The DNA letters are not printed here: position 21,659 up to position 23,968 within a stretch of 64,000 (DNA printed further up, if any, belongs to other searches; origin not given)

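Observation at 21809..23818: Triple fusion protein: LicC/PntC-like nucleotidyltransferase + HxGH cytidylyltransferase + PEP mutase in one 669-aa polypeptide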

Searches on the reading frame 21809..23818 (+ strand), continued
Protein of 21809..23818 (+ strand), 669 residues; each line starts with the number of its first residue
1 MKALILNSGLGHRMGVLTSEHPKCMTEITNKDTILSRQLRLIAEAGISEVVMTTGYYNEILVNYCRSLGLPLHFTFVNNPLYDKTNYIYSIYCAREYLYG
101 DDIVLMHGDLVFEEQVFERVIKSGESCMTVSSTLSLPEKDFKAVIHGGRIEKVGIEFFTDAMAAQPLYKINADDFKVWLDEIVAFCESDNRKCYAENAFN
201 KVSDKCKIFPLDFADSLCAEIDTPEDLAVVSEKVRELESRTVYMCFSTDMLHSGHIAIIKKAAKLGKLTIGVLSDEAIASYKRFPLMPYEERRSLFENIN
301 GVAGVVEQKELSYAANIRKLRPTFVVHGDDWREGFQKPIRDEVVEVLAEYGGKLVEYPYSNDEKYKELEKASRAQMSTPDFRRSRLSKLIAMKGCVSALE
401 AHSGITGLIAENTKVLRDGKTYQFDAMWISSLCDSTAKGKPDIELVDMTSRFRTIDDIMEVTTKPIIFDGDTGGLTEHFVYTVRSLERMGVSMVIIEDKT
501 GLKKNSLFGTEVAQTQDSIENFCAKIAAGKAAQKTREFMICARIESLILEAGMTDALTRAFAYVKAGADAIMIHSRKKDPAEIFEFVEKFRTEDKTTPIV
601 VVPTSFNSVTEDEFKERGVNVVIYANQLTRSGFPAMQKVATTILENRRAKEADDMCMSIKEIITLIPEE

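Call 13: find_homologous_proteins(query=window:21809-23815:+, max_evalue=1e-10)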
Query window:21809-23815:+ (669 aa): 8000 proteins with E <= 1e-10 among 8000 candidates; the best 120 are listed.
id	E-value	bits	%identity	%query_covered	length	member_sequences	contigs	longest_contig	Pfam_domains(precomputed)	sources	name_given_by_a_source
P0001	0.0e+0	1444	95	100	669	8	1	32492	PF00483.30,PF13714.13,PF01467.33,PF20202.5,PF12804.14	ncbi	-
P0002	0.0e+0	1436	95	100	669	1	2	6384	PF00483.30,PF13714.13,PF01467.33,PF20202.5,PF12804.14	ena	-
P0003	0.0e+0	1434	95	100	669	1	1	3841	PF00483.30,PF13714.13,PF01467.33,PF20202.5,PF12804.14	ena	-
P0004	0.0e+0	1434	95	100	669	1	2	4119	PF00483.30,PF13714.13,PF01467.33,PF20202.5,PF12804.14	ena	-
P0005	0.0e+0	1428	95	100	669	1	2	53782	PF00483.30,PF13714.13,PF01467.33,PF20202.5,PF12804.14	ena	-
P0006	0.0e+0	1421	94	100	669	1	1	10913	PF13714.13,PF01467.33,PF20202.5,PF12804.14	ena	-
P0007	0.0e+0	1386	91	100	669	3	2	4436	PF00483.30,PF13714.13,PF01467.33,PF20202.5,PF12804.14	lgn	-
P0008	0.0e+0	1382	91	100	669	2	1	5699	PF00483.30,PF13714.13,PF01467.33,PF12804.14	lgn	-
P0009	0.0e+0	1380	90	100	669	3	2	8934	PF00483.30,PF13714.13,PF01467.33,PF20202.5,PF12804.14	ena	-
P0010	0.0e+0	1379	92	100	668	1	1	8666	PF00483.30,PF13714.13,PF01467.33,PF20202.5,PF12804.14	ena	-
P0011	0.0e+0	1375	90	100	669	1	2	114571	PF13714.13,PF01467.33,PF20202.5,PF12804.14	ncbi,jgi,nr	ncbi:MAG: phosphoenolpyruvate mutase [Ruminococcaceae bacterium]|nr:phosphoenolpyruvate mutase [Osci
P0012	0.0e+0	1293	84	100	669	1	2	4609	PF00483.30,PF13714.13,PF01467.33,PF20202.5,PF12804.14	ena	-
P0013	0.0e+0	1290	85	100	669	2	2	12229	PF00483.30,PF13714.13,PF01467.33,PF20202.5,PF12804.14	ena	-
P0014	0.0e+0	1290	84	100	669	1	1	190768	PF00483.30,PF13714.13,PF01467.33,PF20202.5,PF12804.14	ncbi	-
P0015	0.0e+0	1288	84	100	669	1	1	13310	PF00483.30,PF13714.13,PF01467.33,PF20202.5,PF12804.14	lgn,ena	-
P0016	0.0e+0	1285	84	100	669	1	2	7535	PF00483.30,PF13714.13,PF01467.33,PF20202.5,PF12804.14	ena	-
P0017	0.0e+0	1284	84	100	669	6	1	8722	PF00483.30,PF13714.13,PF01467.33,PF20202.5,PF12804.14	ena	-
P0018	0.0e+0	1283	84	100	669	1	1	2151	PF00483.30,PF13714.13,PF01467.33,PF20202.5,PF12804.14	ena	-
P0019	0.0e+0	1283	83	100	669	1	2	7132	PF00483.30,PF13714.13,PF01467.33,PF20202.5,PF12804.14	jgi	-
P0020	0.0e+0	1283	84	100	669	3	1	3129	PF00483.30,PF13714.13,PF01467.33,PF20202.5,PF12804.14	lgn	-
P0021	0.0e+0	1283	84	100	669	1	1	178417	PF00483.30,PF13714.13,PF01467.33,PF12804.14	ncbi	-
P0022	0.0e+0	1282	84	100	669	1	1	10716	PF00483.30,PF13714.13,PF01467.33,PF20202.5,PF12804.14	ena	-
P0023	0.0e+0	1281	84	100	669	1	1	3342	PF00483.30,PF13714.13,PF01467.33,PF20202.5,PF12804.14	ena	-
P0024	0.0e+0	1281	83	100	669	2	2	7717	PF00483.30,PF13714.13,PF01467.33,PF20202.5,PF12804.14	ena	-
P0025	0.0e+0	1281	84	100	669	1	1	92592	PF00483.30,PF13714.13,PF01467.33,PF20202.5,PF12804.14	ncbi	-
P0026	0.0e+0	1279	83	100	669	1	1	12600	PF00483.30,PF13714.13,PF01467.33,PF20202.5,PF12804.14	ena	-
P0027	0.0e+0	1278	84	100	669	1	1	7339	PF00483.30,PF13714.13,PF01467.33,PF20202.5,PF12804.14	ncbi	-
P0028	0.0e+0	1277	84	100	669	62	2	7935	PF00483.30,PF13714.13,PF01467.33,PF20202.5,PF12804.14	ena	-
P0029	0.0e+0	1276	84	100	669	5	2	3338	PF00483.30,PF13714.13,PF01467.33,PF20202.5,PF12804.14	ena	-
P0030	0.0e+0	1275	84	100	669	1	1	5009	PF00483.30,PF13714.13,PF01467.33,PF20202.5,PF12804.14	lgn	-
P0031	0.0e+0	1274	83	100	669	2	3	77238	PF00483.30,PF13714.13,PF01467.33,PF20202.5,PF12804.14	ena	-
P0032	0.0e+0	1273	83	100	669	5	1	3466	PF00483.30,PF13714.13,PF01467.33,PF20202.5,PF12804.14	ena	-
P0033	0.0e+0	1271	83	100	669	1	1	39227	PF00483.30,PF13714.13,PF01467.33,PF20202.5,PF12804.14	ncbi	-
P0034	0.0e+0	1271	84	100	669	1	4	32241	PF00483.30,PF13714.13,PF01467.33,PF20202.5,PF12804.14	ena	-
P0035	0.0e+0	1270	84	100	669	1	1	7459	PF00483.30,PF13714.13,PF01467.33,PF20202.5,PF12804.14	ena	-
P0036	0.0e+0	1270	84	100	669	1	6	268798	PF00483.30,PF13714.13,PF01467.33,PF20202.5,PF12804.14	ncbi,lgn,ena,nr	ncbi:MAG: phosphoenolpyruvate mutase [Clostridia bacterium]|nr:phosphoenolpyruvate mutase [Clostridi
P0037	0.0e+0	1269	83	100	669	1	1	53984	PF00483.30,PF13714.13,PF01467.33,PF20202.5,PF12804.14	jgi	-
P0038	0.0e+0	1269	83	100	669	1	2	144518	PF00483.30,PF13714.13,PF01467.33,PF20202.5,PF12804.14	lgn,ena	-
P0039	0.0e+0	1269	83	100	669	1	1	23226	PF00483.30,PF13714.13,PF01467.33,PF20202.5,PF12804.14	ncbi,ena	-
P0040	0.0e+0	1268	83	100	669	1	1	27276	PF00483.30,PF13714.13,PF01467.33,PF20202.5,PF12804.14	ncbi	-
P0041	0.0e+0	1267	83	100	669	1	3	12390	PF00483.30,PF13714.13,PF01467.33,PF20202.5,PF12804.14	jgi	-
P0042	0.0e+0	1267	83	100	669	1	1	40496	PF00483.30,PF13714.13,PF01467.33,PF20202.5,PF12804.14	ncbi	-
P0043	0.0e+0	1267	83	100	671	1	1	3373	PF00483.30,PF13714.13,PF01467.33,PF20202.5,PF12804.14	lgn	-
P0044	0.0e+0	1266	83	100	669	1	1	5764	PF00483.30,PF13714.13,PF01467.33,PF20202.5,PF12804.14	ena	-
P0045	0.0e+0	1266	83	100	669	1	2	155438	PF00483.30,PF13714.13,PF01467.33,PF20202.5,PF12804.14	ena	-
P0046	0.0e+0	1266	83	100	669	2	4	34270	PF00483.30,PF13714.13,PF01467.33,PF20202.5,PF12804.14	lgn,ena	-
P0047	0.0e+0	1266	83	100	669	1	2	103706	PF00483.30,PF13714.13,PF01467.33,PF12804.14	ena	-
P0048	0.0e+0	1266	83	100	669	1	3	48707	PF00483.30,PF13714.13,PF01467.33,PF20202.5,PF12804.14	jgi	-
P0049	0.0e+0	1265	83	100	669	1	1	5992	PF00483.30,PF13714.13,PF01467.33,PF20202.5,PF12804.14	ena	-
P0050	0.0e+0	1265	83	100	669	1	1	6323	PF00483.30,PF13714.13,PF01467.33,PF20202.5,PF12804.14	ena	-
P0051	0.0e+0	1265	83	100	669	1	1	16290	PF00483.30,PF13714.13,PF01467.33,PF20202.5,PF12804.14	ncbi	-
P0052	0.0e+0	1265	83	100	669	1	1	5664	PF13714.13,PF01467.33,PF20202.5,PF12804.14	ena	-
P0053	0.0e+0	1264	83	100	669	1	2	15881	PF00483.30,PF13714.13,PF01467.33,PF20202.5,PF12804.14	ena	-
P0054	0.0e+0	1264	83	100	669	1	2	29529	PF00483.30,PF13714.13,PF01467.33,PF20202.5,PF12804.14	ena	-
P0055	0.0e+0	1263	83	100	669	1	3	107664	PF00483.30,PF13714.13,PF01467.33,PF20202.5,PF12804.14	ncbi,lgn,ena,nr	ncbi:MAG: phosphoenolpyruvate mutase [Clostridia bacterium]|nr:phosphoenolpyruvate mutase [Clostridi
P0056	0.0e+0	1262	83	100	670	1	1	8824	PF13714.13,PF01467.33,PF20202.5,PF12804.14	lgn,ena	-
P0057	0.0e+0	1262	83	100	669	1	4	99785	PF00483.30,PF13714.13,PF01467.33,PF20202.5,PF12804.14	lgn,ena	-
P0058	0.0e+0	1261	83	100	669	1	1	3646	PF00483.30,PF13714.13,PF01467.33,PF20202.5,PF12804.14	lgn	-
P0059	0.0e+0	1257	82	100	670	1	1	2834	PF13714.13,PF01467.33,PF20202.5,PF12804.14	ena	-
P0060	0.0e+0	1256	82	100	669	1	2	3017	PF00483.30,PF13714.13,PF01467.33,PF20202.5,PF12804.14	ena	-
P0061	0.0e+0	1255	82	100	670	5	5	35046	PF00483.30,PF13714.13,PF01467.33,PF20202.5,PF12804.14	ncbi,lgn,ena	-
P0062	0.0e+0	1254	82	100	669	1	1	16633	PF00483.30,PF13714.13,PF01467.33,PF20202.5,PF12804.14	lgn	-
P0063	0.0e+0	1254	82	100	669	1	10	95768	PF00483.30,PF13714.13,PF01467.33,PF20202.5,PF12804.14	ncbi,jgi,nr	ncbi:MAG: phosphoenolpyruvate mutase [Ruminococcaceae bacterium]|nr:phosphoenolpyruvate mutase [Osci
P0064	0.0e+0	1253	81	100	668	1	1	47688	PF00483.30,PF13714.13,PF01467.33,PF20202.5,PF12804.14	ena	-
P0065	0.0e+0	1252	82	100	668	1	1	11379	PF00483.30,PF13714.13,PF01467.33,PF20202.5,PF12804.14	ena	-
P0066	0.0e+0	1251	82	100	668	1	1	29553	PF13714.13,PF01467.33,PF20202.5,PF12804.14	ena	-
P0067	0.0e+0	1251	82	100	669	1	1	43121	PF00483.30,PF13714.13,PF01467.33,PF20202.5,PF12804.14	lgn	-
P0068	0.0e+0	1250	82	100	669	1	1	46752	PF13714.13,PF01467.33,PF20202.5,PF12804.14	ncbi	-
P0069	0.0e+0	1250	81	100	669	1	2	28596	PF00483.30,PF13714.13,PF01467.33,PF20202.5,PF12804.14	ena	-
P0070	0.0e+0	1250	82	100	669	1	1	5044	PF00483.30,PF13714.13,PF01467.33,PF12804.14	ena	-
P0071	0.0e+0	1249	82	100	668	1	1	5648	PF00483.30,PF13714.13,PF01467.33,PF20202.5,PF12804.14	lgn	-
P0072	0.0e+0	1249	82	100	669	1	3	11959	PF13714.13,PF01467.33,PF20202.5,PF12804.14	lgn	-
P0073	0.0e+0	1248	84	98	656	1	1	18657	PF13714.13,PF01467.33,PF20202.5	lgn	-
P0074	0.0e+0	1247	82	100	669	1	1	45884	PF00483.30,PF13714.13,PF01467.33,PF20202.5,PF12804.14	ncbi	-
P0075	0.0e+0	1247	82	100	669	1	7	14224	PF00483.30,PF13714.13,PF01467.33,PF20202.5,PF12804.14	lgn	-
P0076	0.0e+0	1245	82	100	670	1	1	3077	PF00483.30,PF13714.13,PF01467.33,PF20202.5,PF12804.14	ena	-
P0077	0.0e+0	1244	81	100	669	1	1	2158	PF00483.30,PF13714.13,PF01467.33,PF12804.14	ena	-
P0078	0.0e+0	1244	82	100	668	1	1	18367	PF00483.30,PF13714.13,PF01467.33,PF20202.5,PF12804.14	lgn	-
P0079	0.0e+0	1244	81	100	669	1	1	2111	PF00483.30,PF13714.13,PF01467.33,PF12804.14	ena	-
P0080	0.0e+0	1241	81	100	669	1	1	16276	PF00483.30,PF13714.13,PF01467.33,PF12804.14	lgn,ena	-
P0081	0.0e+0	1240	83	100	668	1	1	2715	PF00483.30,PF13714.13,PF01467.33,PF20202.5,PF12804.14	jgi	-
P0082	0.0e+0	1239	80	100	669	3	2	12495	PF00483.30,PF13714.13,PF01467.33,PF20202.5,PF12804.14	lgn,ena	-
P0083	0.0e+0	1239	81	100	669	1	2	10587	PF00483.30,PF13714.13,PF01467.33,PF20202.5,PF12804.14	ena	-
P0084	0.0e+0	1238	81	100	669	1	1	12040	PF13714.13,PF01467.33,PF20202.5,PF12804.14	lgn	-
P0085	0.0e+0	1237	80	100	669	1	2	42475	PF00483.30,PF13714.13,PF01467.33,PF12804.14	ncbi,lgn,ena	-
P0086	0.0e+0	1237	81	100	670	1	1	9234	PF00483.30,PF13714.13,PF01467.33,PF20202.5,PF12804.14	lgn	-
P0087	0.0e+0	1237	81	100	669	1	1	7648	PF00483.30,PF13714.13,PF01467.33,PF20202.5,PF12804.14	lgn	-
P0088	0.0e+0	1237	80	100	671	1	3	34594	PF00483.30,PF13714.13,PF01467.33,PF12804.14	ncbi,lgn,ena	-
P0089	0.0e+0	1237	81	100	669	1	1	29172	PF13714.13,PF01467.33,PF20202.5,PF12804.14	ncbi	-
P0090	0.0e+0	1235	82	100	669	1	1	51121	PF00483.30,PF13714.13,PF01467.33,PF20202.5,PF12804.14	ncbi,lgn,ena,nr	ncbi:MAG: phosphoenolpyruvate mutase [Clostridia bacterium]|nr:phosphoenolpyruvate mutase [Clostridi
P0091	0.0e+0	1234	80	100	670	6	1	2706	PF13714.13,PF01467.33,PF12804.14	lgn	-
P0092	0.0e+0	1234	81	100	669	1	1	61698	PF00483.30,PF13714.13,PF01467.33,PF20202.5,PF12804.14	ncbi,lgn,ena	-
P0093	0.0e+0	1233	81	100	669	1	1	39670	PF00483.30,PF13714.13,PF01467.33,PF20202.5,PF12804.14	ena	-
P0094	0.0e+0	1232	80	100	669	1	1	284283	PF00483.30,PF13714.13,PF01467.33,PF20202.5,PF12804.14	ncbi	-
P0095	0.0e+0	1231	80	100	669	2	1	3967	PF00483.30,PF13714.13,PF01467.33,PF20202.5,PF12804.14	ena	-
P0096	0.0e+0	1231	81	100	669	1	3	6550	PF00483.30,PF13714.13,PF01467.33,PF12804.14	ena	-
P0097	0.0e+0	1231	81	100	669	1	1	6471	PF00483.30,PF13714.13,PF01467.33,PF12804.14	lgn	-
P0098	0.0e+0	1230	81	100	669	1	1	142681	PF13714.13,PF01467.33,PF20202.5,PF12804.14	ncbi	-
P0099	0.0e+0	1229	81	100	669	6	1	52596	PF13714.13,PF01467.33,PF20202.5,PF12804.14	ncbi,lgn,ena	-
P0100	0.0e+0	1229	80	100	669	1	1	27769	PF13714.13,PF01467.33,PF12804.14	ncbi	-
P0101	0.0e+0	1229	80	100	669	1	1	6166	PF13714.13,PF01467.33,PF20202.5,PF12804.14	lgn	-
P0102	0.0e+0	1228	80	100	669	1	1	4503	PF00483.30,PF13714.13,PF01467.33,PF12804.14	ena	-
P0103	0.0e+0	1228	80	100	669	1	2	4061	PF00483.30,PF13714.13,PF01467.33,PF12804.14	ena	-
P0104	0.0e+0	1227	81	100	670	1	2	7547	PF00483.30,PF13714.13,PF01467.33,PF12804.14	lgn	-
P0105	0.0e+0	1227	80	100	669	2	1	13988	PF13714.13,PF01467.33,PF12804.14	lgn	-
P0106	0.0e+0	1227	80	100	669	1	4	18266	PF13714.13,PF01467.33,PF20202.5,PF12804.14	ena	-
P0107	0.0e+0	1226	80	100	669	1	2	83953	PF00483.30,PF13714.13,PF01467.33,PF20202.5,PF12804.14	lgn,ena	-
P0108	0.0e+0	1226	80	100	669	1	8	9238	PF13714.13,PF01467.33,PF20202.5,PF12804.14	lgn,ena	-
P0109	0.0e+0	1226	80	100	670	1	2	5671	PF00483.30,PF13714.13,PF01467.33,PF12804.14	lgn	-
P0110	0.0e+0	1225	79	100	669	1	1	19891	PF00483.30,PF13714.13,PF01467.33,PF20202.5,PF12804.14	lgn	-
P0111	0.0e+0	1225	80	100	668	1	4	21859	PF13714.13,PF01467.33,PF20202.5,PF12804.14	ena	-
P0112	0.0e+0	1224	80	100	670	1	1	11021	PF00483.30,PF13714.13,PF01467.33,PF20202.5,PF12804.14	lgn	-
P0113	0.0e+0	1224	79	100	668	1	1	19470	PF13714.13,PF01467.33,PF20202.5,PF12804.14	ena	-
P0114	0.0e+0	1224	81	100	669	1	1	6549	PF00483.30,PF13714.13,PF01467.33,PF20202.5,PF12804.14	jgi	-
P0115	0.0e+0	1224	79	100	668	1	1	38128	PF13714.13,PF01467.33,PF20202.5,PF12804.14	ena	-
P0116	0.0e+0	1223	79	100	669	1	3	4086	PF13714.13,PF01467.33,PF12804.14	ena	-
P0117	0.0e+0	1223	80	100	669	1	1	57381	PF13714.13,PF01467.33,PF12804.14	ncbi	-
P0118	0.0e+0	1222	79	100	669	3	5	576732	PF13714.13,PF01467.33,PF20202.5,PF12804.14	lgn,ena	-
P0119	0.0e+0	1222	79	100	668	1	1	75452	PF13714.13,PF01467.33,PF20202.5,PF12804.14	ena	-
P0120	0.0e+0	1222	80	100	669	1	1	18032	PF00483.30,PF13714.13,PF01467.33,PF20202.5,PF12804.14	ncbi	-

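Call 16: find_encoding_contigs(protein=window:21809-23818:+, flank=10000, max_places=4)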
Protein window:21809-23818:+ (669 aa): 5 contigs read that carry it; 3 places shown.
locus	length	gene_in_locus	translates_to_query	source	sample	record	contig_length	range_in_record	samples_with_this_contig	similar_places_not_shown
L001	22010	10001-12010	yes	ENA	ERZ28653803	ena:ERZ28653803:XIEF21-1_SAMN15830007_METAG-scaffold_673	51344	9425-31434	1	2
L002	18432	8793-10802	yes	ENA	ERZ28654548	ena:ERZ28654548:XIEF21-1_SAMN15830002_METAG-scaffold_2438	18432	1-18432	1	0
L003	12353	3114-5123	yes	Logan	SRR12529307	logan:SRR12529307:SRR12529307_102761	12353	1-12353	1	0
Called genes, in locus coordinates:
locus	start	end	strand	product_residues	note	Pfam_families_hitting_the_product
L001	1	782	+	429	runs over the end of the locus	PF22422:MGH1-like_GH (weak), PF01204:Trehalase, PF22422:MGH1-like_GH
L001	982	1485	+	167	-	PF01476:LysM, PF00188:CAP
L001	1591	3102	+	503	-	PF00817:IMS, PF11799:IMS_C (weak)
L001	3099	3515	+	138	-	-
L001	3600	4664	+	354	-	PF00149:Metallophos, PF12850:Metallophos_2 (weak)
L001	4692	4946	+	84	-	-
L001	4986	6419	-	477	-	PF04389:Peptidase_M28 (weak), PF01546:Peptidase_M20, PF07687:M20_dimer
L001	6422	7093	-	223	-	-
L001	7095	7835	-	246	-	PF16481:DUF5058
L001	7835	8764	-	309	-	PF01569:PAP2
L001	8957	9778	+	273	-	PF14808:TMEM164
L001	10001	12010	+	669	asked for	PF00483:NTP_transferase (weak), PF12804:NTP_transf_3, PF20202:DUF6564 (weak), PF01467:CTP_transf_like, PF13714:PEP_mutase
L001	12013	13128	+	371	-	PF00465:Fe-ADH, PF13685:Fe-ADH_2 (weak), PF25137:ADH_Fe_C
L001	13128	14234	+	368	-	PF02776:TPP_enzyme_N, PF02775:TPP_enzyme_C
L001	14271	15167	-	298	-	-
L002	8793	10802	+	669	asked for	PF00483:NTP_transferase (weak), PF12804:NTP_transf_3, PF20202:DUF6564 (weak), PF01467:CTP_transf_like, PF13714:PEP_mutase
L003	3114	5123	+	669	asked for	PF00483:NTP_transferase (weak), PF12804:NTP_transf_3, PF20202:DUF6564 (weak), PF01467:CTP_transf_like, PF13714:PEP_mutase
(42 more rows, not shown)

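Call 17: find_encoding_contigs(protein=P0118, flank=10000, max_places=3)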
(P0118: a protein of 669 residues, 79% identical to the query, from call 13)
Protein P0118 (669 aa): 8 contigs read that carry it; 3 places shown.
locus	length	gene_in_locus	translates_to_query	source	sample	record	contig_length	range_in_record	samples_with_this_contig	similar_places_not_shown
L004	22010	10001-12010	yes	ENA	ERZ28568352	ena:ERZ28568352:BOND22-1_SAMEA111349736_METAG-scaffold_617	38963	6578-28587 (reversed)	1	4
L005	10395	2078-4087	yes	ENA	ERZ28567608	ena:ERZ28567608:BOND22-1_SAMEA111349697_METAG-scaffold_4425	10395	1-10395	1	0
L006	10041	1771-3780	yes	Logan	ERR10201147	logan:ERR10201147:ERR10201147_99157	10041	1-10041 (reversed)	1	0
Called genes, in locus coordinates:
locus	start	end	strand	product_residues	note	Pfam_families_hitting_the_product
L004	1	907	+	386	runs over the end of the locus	PF14907:NTP_transf_5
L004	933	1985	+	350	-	PF13524:Glyco_trans_1_2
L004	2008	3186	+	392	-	PF13439:Glyco_transf_4, PF00534:Glycos_transf_1, PF13692:Glyco_trans_1_4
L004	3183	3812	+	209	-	PF02223:Thymidylate_kin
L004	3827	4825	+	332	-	PF00535:Glycos_transf_2, PF10111:Glyco_tranf_2_2 (weak), PF13641:Glyco_tranf_2_3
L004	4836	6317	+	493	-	PF01943:Polysacc_synt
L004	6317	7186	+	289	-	PF01531:Glyco_transf_11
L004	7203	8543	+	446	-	PF04464:Glyphos_transf (faint)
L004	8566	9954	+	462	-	-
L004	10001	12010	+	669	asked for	PF12804:NTP_transf_3, PF20202:DUF6564 (weak), PF01467:CTP_transf_like, PF13714:PEP_mutase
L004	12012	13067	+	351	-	PF00465:Fe-ADH, PF13685:Fe-ADH_2 (faint), PF25137:ADH_Fe_C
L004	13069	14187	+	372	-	PF02776:TPP_enzyme_N, PF02775:TPP_enzyme_C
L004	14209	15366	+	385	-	PF14907:NTP_transf_5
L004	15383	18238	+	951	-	PF07959:Fucose_pyrophosphorylase, PF00288:GHMP_kinases_N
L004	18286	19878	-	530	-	PF00535:Glycos_transf_2, PF10111:Glyco_tranf_2_2, PF13641:Glyco_tranf_2_3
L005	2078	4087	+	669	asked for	PF12804:NTP_transf_3, PF20202:DUF6564 (weak), PF01467:CTP_transf_like, PF13714:PEP_mutase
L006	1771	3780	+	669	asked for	PF12804:NTP_transf_3, PF20202:DUF6564 (weak), PF01467:CTP_transf_like, PF13714:PEP_mutase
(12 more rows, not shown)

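Call 24: find_encoding_contigs(protein=P0094, flank=10000, max_places=2)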
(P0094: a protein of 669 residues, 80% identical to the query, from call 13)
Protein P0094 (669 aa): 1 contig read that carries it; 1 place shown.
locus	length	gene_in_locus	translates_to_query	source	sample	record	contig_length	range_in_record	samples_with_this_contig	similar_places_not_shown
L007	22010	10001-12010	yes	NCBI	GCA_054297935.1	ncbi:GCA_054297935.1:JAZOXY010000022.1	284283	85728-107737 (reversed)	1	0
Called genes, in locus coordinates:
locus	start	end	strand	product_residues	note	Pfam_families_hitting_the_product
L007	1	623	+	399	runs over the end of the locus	PF01370:Epimerase, PF14667:Polysacc_synt_C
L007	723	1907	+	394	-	PF02350:Epimerase_2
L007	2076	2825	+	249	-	-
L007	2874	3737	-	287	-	PF02588:YitT_membrane, PF10035:DUF2179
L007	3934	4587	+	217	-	PF02308:MgtC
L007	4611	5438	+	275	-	PF00702:Hydrolase, PF13344:Hydrolase_6, PF13419:HAD_2, PF13242:Hydrolase_like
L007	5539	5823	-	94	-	-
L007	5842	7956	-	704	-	PF02096:60KD_IMP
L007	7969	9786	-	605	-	PF00884:Sulfatase (weak)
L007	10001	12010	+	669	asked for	PF00483:NTP_transferase (weak), PF12804:NTP_transf_3, PF20202:DUF6564 (weak), PF01467:CTP_transf_like, PF13714:PEP_mutase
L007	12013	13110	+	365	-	PF00465:Fe-ADH, PF13685:Fe-ADH_2, PF25137:ADH_Fe_C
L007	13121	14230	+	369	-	PF02776:TPP_enzyme_N, PF02775:TPP_enzyme_C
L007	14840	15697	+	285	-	PF01790:LGT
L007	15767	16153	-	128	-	PF01649:Ribosomal_S20p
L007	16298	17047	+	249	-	PF01177:Asp_Glu_race (weak)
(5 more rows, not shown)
